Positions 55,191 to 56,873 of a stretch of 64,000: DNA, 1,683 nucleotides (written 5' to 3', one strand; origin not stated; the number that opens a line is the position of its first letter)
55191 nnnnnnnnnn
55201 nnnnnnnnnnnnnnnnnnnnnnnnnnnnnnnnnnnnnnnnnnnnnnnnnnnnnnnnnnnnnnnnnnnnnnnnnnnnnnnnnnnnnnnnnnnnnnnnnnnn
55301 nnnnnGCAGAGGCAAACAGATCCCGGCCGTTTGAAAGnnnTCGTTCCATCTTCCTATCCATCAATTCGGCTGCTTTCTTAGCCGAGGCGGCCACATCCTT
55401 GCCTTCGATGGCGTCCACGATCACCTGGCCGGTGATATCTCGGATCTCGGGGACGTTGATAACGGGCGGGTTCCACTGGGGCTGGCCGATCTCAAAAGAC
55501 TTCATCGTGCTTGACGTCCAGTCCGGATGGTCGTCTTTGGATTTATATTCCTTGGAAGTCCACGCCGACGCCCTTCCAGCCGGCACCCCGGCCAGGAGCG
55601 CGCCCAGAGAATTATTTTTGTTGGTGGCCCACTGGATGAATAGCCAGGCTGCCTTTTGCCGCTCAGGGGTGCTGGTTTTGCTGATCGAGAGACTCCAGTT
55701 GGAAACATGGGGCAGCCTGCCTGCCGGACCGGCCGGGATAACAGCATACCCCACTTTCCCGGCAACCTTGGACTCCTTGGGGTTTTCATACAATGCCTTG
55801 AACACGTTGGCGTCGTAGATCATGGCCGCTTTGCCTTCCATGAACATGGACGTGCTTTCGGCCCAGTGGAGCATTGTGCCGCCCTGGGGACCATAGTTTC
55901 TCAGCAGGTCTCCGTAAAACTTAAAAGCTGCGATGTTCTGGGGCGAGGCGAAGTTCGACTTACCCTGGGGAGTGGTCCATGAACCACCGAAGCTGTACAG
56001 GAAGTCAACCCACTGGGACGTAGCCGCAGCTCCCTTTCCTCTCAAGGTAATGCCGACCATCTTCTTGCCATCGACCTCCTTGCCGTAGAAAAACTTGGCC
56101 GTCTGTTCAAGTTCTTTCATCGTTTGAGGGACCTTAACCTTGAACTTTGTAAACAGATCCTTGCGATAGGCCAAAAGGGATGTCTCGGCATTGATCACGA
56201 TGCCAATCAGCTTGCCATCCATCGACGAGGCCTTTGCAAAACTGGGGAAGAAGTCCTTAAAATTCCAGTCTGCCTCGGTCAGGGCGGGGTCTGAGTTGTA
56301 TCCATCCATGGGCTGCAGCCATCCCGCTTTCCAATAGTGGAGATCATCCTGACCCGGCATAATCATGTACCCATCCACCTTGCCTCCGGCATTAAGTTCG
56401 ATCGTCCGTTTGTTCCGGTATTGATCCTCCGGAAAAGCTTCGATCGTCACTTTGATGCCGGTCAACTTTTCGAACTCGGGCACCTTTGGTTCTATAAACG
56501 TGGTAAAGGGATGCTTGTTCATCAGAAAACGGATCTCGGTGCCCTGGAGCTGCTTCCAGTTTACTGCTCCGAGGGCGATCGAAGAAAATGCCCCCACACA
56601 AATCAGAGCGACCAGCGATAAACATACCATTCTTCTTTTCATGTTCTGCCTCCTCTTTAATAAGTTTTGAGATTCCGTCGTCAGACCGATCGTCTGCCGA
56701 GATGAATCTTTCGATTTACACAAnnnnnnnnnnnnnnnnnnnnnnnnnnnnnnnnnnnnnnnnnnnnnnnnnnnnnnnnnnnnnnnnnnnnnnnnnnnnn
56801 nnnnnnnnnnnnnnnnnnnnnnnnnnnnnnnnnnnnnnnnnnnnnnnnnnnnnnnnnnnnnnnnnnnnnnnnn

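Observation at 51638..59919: LarA-family (Ni-pincer) enzyme embedded in a sugar-acid uptake/kinase cluster: predicted nickel-dependent sugar-acid epimerase pathway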

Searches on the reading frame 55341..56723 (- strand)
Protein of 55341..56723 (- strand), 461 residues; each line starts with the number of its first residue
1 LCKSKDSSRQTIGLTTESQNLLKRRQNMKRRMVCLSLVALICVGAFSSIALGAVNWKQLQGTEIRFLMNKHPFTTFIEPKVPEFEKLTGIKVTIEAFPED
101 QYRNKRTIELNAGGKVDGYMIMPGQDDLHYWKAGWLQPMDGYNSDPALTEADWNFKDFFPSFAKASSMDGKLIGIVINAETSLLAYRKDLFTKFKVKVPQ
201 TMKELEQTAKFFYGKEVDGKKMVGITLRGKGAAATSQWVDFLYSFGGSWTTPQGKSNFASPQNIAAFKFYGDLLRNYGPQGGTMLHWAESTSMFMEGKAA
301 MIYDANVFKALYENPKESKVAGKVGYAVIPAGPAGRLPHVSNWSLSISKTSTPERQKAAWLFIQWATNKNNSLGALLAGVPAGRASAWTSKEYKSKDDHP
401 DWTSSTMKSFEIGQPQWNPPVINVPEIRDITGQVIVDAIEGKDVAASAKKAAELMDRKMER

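Call 4: search_protein_families(library=pfam, proteins=[window:55341-56723:-])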
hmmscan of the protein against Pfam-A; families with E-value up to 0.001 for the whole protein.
window:55341-56723:- (461 aa): 2 families
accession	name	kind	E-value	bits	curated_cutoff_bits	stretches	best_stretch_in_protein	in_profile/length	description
PF01547.30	SBP_bac_1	-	8.1e-32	111.9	26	1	74-369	8-303/307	Bacterial extracellular solute-binding protein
PF13416.11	SBP_bac_8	-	1.4e-26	94.4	27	1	83-396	5-274/279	Bacterial extracellular solute-binding protein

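Call 5: search_protein_families(library=ncbifam, proteins=[window:55341-56723:-])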
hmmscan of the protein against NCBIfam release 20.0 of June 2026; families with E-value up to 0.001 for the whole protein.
window:55341-56723:- (461 aa): 0 families

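Call 29: search_solved_structures(query=window:55341-56723:-, max_evalue=0.001)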
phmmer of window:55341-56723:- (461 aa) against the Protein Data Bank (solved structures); distinct sequences matched with E-value up to 0.001: 23.
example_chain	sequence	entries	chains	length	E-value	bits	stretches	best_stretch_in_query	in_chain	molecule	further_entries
5iai_A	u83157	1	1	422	1.8e-34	122.7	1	55-451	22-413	Sugar ABC transporter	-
4rya_A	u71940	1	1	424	3.9e-34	121.6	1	86-459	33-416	ABC transporter substrate binding protein (Sorbitol)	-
6dtq_A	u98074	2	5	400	7.9e-24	87.7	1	153-438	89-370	maltose-binding protein MalE3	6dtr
1eu8_A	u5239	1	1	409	1.5e-20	76.9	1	81-447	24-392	TREHALOSE/MALTOSE BINDING PROTEIN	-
6j9w_A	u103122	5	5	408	1.3e-13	53.9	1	143-356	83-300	ABC transporter, periplasmic substrate-binding protein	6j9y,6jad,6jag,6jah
6jar_A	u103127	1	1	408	1.4e-13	53.9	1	143-356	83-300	ABC transporter, periplasmic substrate-binding protein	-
6jam_A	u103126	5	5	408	1.4e-13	53.9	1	143-356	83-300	ABC transporter, periplasmic substrate-binding protein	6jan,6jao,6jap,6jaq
6jal_A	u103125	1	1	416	1.4e-13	53.8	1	143-356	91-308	ABC transporter, periplasmic substrate-binding protein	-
6jai_A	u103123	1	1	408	3.4e-13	52.6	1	143-356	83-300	ABC transporter, periplasmic substrate-binding protein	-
7nbz_A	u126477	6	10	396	5.5e-13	51.9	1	155-366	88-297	Sulfoquinovosyl binding protein | Sulfoquinovosyl glycerol-binding protein SmoF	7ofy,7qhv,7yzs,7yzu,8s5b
6jaz_A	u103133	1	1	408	1.8e-12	50.3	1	143-350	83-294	ABC transporter, periplasmic substrate-binding protein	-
6jb0_A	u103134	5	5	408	2.7e-12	49.6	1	143-338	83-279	ABC transporter, periplasmic substrate-binding protein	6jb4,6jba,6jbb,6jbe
3jzj_A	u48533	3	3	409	1.8e-11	46.9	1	131-366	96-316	Acarbose/maltose binding protein GacH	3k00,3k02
3k01_A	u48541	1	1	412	2e-11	46.8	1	132-366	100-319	Acarbose/maltose binding protein GacH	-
5ci5_A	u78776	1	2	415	5.2e-11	45.4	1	81-368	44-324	Extracellular solute-binding protein family 1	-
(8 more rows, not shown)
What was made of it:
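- The closest solved relatives of the binding protein bind neutral polyols (call 29). The closest solved relatives of the binding protein are polyol binders (call 29).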

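Call 36: find_homologous_proteins(query=window:55341-56648:-, max_evalue=1e-20)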
Query window:55341-56648:- (436 aa): 1325 proteins with E <= 1e-20 among 8000 candidates; the best 120 are listed.
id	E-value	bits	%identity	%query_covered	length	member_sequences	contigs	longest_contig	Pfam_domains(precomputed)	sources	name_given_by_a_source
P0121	4.4e-287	970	97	100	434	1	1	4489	PF13416.12,PF01547.31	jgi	jgi:multiple sugar transport system substrate-binding protein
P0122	2.0e-286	968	96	100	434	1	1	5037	PF13416.12,PF01547.31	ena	-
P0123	1.7e-283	958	95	100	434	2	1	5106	PF13416.12,PF01547.31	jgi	-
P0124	5.1e-283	957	95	100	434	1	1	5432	PF13416.12,PF01547.31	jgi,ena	-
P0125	4.9e-282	953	95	99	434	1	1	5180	PF13416.12,PF01547.31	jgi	jgi:multiple sugar transport system substrate-binding protein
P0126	4.0e-281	950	94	100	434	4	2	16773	PF13416.12,PF01547.31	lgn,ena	-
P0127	5.5e-279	943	94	100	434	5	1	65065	PF13416.12,PF01547.31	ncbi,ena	-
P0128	3.4e-278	941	94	100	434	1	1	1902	PF13416.12,PF01547.31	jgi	-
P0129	3.7e-276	934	92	100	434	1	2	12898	PF13416.12,PF01547.31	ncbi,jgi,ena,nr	ncbi:MAG TPA: sugar ABC transporter substrate-binding protein [Thermodesulfobacteriota bacterium]|nr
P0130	6.2e-276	933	93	100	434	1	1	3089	PF13416.12,PF01547.31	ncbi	-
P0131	2.0e-273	925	92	100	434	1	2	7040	PF13416.12,PF01547.31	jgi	jgi:multiple sugar transport system substrate-binding protein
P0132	2.5e-273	925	92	100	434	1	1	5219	PF13416.12,PF01547.31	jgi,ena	-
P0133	3.8e-273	924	91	100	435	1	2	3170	PF13416.12,PF01547.31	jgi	-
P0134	2.7e-272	921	91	100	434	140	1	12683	PF13416.12,PF01547.31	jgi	jgi:multiple sugar transport system substrate-binding protein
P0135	3.7e-272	921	94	95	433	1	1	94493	PF13416.12,PF01547.31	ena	-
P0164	2.0e-246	836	82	99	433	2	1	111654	PF13416.12,PF01547.31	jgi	jgi:multiple sugar transport system substrate-binding protein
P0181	1.2e-240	817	80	99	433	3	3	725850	PF13416.12,PF01547.31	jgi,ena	jgi:multiple sugar transport system substrate-binding protein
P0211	3.6e-234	796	79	100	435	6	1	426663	PF13416.12,PF01547.31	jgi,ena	-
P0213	9.1e-234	794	79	99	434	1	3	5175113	PF13416.12,PF01547.31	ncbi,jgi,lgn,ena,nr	ncbi:MAG: sugar ABC transporter substrate-binding protein [Deltaproteobacteria bacterium]|jgi:multip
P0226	1.6e-230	784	77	100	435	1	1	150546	PF13416.12,PF01547.31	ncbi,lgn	-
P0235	7.2e-229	778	78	100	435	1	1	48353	PF13416.12,PF01547.31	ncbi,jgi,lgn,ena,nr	ncbi:MAG TPA: sugar ABC transporter substrate-binding protein [Burkholderiales bacterium]|nr:sugar A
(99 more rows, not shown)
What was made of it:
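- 55338..56642 (-): Periplasmic solute-binding protein of the CUT1 family with a signal peptide, 434 aa as in homologues. The mechanical ORF runs on to 56723. call 4: SBP_bac_1, E=8e-32. call 29: closest solved relatives are 5IAI and 4RYA (the latter named a sorbitol SBP), E about 1e-34. call 36: homologues are 434-435 aa.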

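Call 37: find_encoding_contigs(protein=P0235, flank=10000, max_places=2)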
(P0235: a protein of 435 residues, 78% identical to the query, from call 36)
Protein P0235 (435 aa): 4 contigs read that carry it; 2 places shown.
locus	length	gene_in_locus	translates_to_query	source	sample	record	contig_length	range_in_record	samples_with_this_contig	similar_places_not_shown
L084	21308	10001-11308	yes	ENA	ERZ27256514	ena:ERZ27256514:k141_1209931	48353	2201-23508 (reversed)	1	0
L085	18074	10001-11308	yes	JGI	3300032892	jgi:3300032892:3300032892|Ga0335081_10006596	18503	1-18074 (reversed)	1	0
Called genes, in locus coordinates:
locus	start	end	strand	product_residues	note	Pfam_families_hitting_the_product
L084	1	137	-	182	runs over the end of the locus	PF02482:Ribosomal_S30AE, PF00313:CSD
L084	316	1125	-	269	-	PF09250:Prim-Pol, PF08708:PriCT_1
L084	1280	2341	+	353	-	PF09587:PGA_cap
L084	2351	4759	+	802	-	PF00111:Fer2, PF13085:Fer2_3 (weak), PF01799:Fer2_2, PF20256:MoCoBD_2, PF02738:MoCoBD_1, PF20256:MoCoBD_2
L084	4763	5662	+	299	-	PF04389:Peptidase_M28, PF01546:Peptidase_M20 (faint)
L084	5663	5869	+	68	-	PF09722:Xre_MbcA_ParS_C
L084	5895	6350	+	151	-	PF00582:Usp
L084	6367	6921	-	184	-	PF13238:AAA_18 (weak), PF13671:AAA_33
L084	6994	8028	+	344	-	PF00294:PfkB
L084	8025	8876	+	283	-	PF00106:adh_short, PF13561:adh_short_C2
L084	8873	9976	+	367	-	PF02463:SMC_N (faint), PF00005:ABC_tran, PF13304:AAA_21 (faint), PF17912:OB_MalK, PF08402:TOBE_2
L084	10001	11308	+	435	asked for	PF01547:SBP_bac_1, PF13416:SBP_bac_8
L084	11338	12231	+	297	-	PF00528:BPD_transp_1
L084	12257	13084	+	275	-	PF00528:BPD_transp_1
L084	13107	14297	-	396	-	PF01941:AdoMet_Synthase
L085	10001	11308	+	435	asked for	PF01547:SBP_bac_1, PF13416:SBP_bac_8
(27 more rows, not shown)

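Call 38: find_encoding_contigs(protein=P0213, flank=10000, max_places=2)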
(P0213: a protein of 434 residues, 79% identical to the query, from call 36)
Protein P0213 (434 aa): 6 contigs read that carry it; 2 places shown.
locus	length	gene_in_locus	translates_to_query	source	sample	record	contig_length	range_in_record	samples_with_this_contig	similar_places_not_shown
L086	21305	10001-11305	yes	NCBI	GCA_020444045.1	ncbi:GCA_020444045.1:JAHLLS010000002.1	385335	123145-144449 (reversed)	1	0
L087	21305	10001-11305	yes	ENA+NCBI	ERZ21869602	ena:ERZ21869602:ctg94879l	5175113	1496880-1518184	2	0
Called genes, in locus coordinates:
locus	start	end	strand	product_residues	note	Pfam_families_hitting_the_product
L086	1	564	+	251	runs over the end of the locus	PF04632:FUSC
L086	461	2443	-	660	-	PF04055:Radical_SAM, PF13566:DUF4130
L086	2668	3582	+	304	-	PF13484:Fer4_16 (faint)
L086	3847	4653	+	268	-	PF05853:BKACE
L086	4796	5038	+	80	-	-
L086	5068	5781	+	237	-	PF13482:RNase_H_2 (weak), PF10108:DNA_pol_B_exo2 (faint)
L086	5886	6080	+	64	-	PF09962:DUF2196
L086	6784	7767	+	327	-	PF00294:PfkB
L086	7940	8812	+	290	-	PF00106:adh_short, PF13561:adh_short_C2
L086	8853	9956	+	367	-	PF02463:SMC_N (weak), PF00005:ABC_tran, PF13304:AAA_21 (faint), PF17912:OB_MalK, PF08402:TOBE_2, PF03459:TOBE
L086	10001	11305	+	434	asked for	PF01547:SBP_bac_1, PF13416:SBP_bac_8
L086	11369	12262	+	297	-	PF00528:BPD_transp_1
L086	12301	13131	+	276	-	PF00528:BPD_transp_1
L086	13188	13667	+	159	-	-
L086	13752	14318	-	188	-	PF01553:Acyltransferase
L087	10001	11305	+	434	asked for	PF01547:SBP_bac_1, PF13416:SBP_bac_8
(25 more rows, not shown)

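Call 39: find_encoding_contigs(protein=P0181, flank=10000, max_places=2)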
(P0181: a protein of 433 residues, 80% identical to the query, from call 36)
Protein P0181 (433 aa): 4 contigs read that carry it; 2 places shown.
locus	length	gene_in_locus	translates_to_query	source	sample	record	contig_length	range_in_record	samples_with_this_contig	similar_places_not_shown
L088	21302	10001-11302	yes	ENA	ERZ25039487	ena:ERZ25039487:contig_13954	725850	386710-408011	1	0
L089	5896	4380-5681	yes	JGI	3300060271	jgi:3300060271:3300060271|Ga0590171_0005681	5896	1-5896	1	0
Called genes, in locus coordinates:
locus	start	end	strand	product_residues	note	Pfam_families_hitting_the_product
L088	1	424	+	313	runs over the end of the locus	PF19300:BPD_transp_1_N, PF00528:BPD_transp_1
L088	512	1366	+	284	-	PF12911:OppC_N, PF00528:BPD_transp_1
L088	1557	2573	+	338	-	PF00005:ABC_tran, PF13304:AAA_21 (weak), PF08352:oligo_HPY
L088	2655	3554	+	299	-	PF00005:ABC_tran, PF08352:oligo_HPY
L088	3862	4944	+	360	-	PF02729:OTCace_N, PF00185:OTCace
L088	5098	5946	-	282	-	PF00135:COesterase (weak), PF20434:BD-FAE, PF07859:Abhydrolase_3, PF12146:Hydrolase_4 (faint), PF00326:Peptidase_S9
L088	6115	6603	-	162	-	-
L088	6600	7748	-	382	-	PF10129:OpgC_C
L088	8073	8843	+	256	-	PF00106:adh_short, PF13561:adh_short_C2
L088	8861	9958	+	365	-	PF02463:SMC_N (faint), PF00005:ABC_tran, PF13304:AAA_21 (faint), PF17912:OB_MalK, PF08402:TOBE_2, PF03459:TOBE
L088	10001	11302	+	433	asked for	PF01547:SBP_bac_1, PF13416:SBP_bac_8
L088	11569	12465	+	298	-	PF00528:BPD_transp_1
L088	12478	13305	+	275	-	PF00528:BPD_transp_1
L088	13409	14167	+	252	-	PF00702:Hydrolase, PF12710:HAD (weak), PF13419:HAD_2, PF13242:Hydrolase_like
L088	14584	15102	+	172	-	PF12867:DinB_2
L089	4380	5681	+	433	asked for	PF01547:SBP_bac_1, PF13416:SBP_bac_8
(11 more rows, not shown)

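Call 54: find_encoding_contigs(protein=P0211, flank=9000, max_places=1)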
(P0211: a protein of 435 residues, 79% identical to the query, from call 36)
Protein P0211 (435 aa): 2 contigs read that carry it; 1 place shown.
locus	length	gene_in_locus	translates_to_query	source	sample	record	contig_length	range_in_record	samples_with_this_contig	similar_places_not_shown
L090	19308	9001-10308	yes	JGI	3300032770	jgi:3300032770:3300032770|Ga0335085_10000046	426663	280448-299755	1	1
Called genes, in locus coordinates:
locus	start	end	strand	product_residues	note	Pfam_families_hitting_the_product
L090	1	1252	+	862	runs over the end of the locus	-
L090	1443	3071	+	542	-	PF00989:PAS (faint), PF13188:PAS_8 (faint), PF08447:PAS_3, PF08448:PAS_4, PF13426:PAS_9 (weak), PF12860:PAS_7, PF00512:HisKA, PF02518:HATPase_c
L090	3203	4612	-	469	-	PF00083:Sugar_tr (weak), PF06609:TRI12, PF07690:MFS_1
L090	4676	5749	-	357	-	PF09863:DUF2090 (weak), PF01791:DeoC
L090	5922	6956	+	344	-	PF00294:PfkB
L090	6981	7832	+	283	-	PF00106:adh_short, PF08659:KR (faint), PF13561:adh_short_C2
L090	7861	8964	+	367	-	PF00005:ABC_tran, PF13304:AAA_21 (faint), PF17912:OB_MalK, PF08402:TOBE_2 (weak), PF03459:TOBE (weak)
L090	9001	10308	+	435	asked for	PF01547:SBP_bac_1, PF13416:SBP_bac_8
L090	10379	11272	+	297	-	PF00528:BPD_transp_1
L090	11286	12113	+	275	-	PF00528:BPD_transp_1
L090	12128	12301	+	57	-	PF03786:UxuA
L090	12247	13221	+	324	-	PF01261:AP_endonuc_2, PF03786:UxuA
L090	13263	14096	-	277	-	-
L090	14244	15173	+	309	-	PF00892:EamA, PF03151:TPT (faint), PF06027:SLC35F (weak), PF00892:EamA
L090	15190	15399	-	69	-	PF07311:Dodecin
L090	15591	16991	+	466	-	PF01554:MatE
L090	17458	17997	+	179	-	PF12802:MarR_2, PF01047:MarR, PF01325:Fe_dep_repress (weak), PF09339:HTH_IclR (faint)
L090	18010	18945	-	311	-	PF00753:Lactamase_B, PF13483:Lactamase_B_3, PF12706:Lactamase_B_2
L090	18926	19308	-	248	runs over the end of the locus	-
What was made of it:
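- Closest known: Haemophilus influenzae L-gulonate pathway. Same: The variant of the window's module in L090 also adds UxuA and an aldolase (call 54).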

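Call 55: find_encoding_contigs(protein=P0226, flank=9000, max_places=1)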
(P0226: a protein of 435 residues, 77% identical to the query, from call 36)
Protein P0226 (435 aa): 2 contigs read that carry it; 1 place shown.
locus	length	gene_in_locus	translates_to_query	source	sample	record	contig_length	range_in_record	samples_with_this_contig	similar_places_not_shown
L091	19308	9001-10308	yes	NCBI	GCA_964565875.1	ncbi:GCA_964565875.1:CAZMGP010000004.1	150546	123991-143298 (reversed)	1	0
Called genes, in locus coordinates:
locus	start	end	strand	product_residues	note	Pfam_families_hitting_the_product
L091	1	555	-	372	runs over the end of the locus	PF01658:Inos-1-P_synth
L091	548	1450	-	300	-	PF02655:ATP-grasp_3 (weak), PF08443:RimK, PF05770:Ins134_P3_kin (weak)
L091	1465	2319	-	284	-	PF14397:ATPgrasp_ST (weak), PF02655:ATP-grasp_3 (faint), PF08443:RimK, PF05770:Ins134_P3_kin (weak)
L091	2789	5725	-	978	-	PF03924:CHASE, PF01590:GAF, PF13185:GAF_2, PF00990:GGDEF, PF00563:EAL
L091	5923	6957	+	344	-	PF00294:PfkB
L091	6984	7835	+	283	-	PF23441:SDR (faint), PF00106:adh_short, PF13561:adh_short_C2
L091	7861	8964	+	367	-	PF00005:ABC_tran, PF13304:AAA_21 (faint), PF17912:OB_MalK, PF08402:TOBE_2, PF03459:TOBE (weak)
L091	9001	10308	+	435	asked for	PF01547:SBP_bac_1, PF13416:SBP_bac_8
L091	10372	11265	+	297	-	PF00528:BPD_transp_1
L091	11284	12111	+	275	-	PF00528:BPD_transp_1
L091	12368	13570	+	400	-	PF01547:SBP_bac_1, PF13416:SBP_bac_8, PF13343:SBP_bac_6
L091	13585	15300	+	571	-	PF00528:BPD_transp_1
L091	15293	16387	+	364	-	PF00005:ABC_tran, PF13304:AAA_21 (faint), PF08402:TOBE_2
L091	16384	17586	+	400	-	PF02515:CoA_transf_3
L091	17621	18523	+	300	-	PF03328:HpcH_HpaI, PF15617:C-C_Bond_Lyase, PF22484:DUF6986 (weak), PF01274:MS_TIM-barrel (faint)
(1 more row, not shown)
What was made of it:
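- The six-gene module occurs alone in other genomes (calls 37-39, 55).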

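Call 56: find_encoding_contigs(protein=P0164, flank=9000, max_places=1)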
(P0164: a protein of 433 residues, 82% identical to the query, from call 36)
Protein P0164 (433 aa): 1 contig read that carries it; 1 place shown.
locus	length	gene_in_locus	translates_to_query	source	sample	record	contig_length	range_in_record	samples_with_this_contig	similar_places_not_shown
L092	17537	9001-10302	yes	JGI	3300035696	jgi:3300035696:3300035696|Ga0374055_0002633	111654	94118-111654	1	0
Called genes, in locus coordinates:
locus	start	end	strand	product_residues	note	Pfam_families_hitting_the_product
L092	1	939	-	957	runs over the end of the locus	PF01339:CheB_methylest, PF03705:CheR_N, PF01739:CheR, PF08448:PAS_4 (faint), PF13596:PAS_10, PF13426:PAS_9 (faint)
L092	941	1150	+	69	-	-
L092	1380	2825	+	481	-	PF00144:Beta-lactamase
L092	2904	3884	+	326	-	PF03576:Peptidase_S58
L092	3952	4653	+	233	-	PF02611:CDH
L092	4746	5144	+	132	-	-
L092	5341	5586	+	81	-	-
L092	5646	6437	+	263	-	PF00106:adh_short, PF08659:KR, PF13561:adh_short_C2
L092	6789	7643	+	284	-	PF00106:adh_short, PF13561:adh_short_C2, PF23441:SDR (weak)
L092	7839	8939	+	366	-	PF02463:SMC_N (weak), PF00005:ABC_tran, PF13304:AAA_21 (faint), PF17912:OB_MalK, PF08402:TOBE_2 (weak), PF03459:TOBE (weak)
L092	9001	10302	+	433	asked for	PF01547:SBP_bac_1, PF13416:SBP_bac_8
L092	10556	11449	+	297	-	PF00528:BPD_transp_1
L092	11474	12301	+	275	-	PF00528:BPD_transp_1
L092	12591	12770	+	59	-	-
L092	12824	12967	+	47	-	-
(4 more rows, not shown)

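Call 58: find_related_loci(query=A2, collection=metagenome_contigs, flank=10000)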
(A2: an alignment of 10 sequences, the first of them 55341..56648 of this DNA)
Query A2 (436 aa) in metagenome_contigs; peptide patterns used: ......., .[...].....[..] (x = any residue, [..] = any of these).
501 stretches matched a pattern; 198 encode a relative of the query (tblastn E <= 1e-3); the best 80 are kept; 80 distinct loci.
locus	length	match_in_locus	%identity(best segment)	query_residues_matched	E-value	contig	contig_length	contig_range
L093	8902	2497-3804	98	1-436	0e+0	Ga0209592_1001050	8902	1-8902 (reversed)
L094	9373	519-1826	97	1-436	0e+0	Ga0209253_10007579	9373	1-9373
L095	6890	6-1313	97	1-436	0e+0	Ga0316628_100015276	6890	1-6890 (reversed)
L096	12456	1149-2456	96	1-436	0e+0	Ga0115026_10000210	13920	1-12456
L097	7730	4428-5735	96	1-436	0e+0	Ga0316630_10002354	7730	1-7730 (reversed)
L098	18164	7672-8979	95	1-436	0e+0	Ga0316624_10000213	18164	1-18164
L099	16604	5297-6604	95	1-436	0e+0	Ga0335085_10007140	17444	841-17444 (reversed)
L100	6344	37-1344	95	1-436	0e+0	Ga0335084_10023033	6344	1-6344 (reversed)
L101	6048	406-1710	94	2-436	0e+0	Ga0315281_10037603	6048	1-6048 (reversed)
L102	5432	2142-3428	95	8-436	0e+0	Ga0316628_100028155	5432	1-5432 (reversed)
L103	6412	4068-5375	92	1-436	0e+0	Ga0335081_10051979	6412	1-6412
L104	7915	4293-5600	91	1-436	0e+0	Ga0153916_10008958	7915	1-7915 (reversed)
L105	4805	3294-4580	90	8-436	0e+0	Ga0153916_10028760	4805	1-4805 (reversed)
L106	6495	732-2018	89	8-436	0e+0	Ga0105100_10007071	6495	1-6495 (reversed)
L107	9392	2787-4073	88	8-436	0e+0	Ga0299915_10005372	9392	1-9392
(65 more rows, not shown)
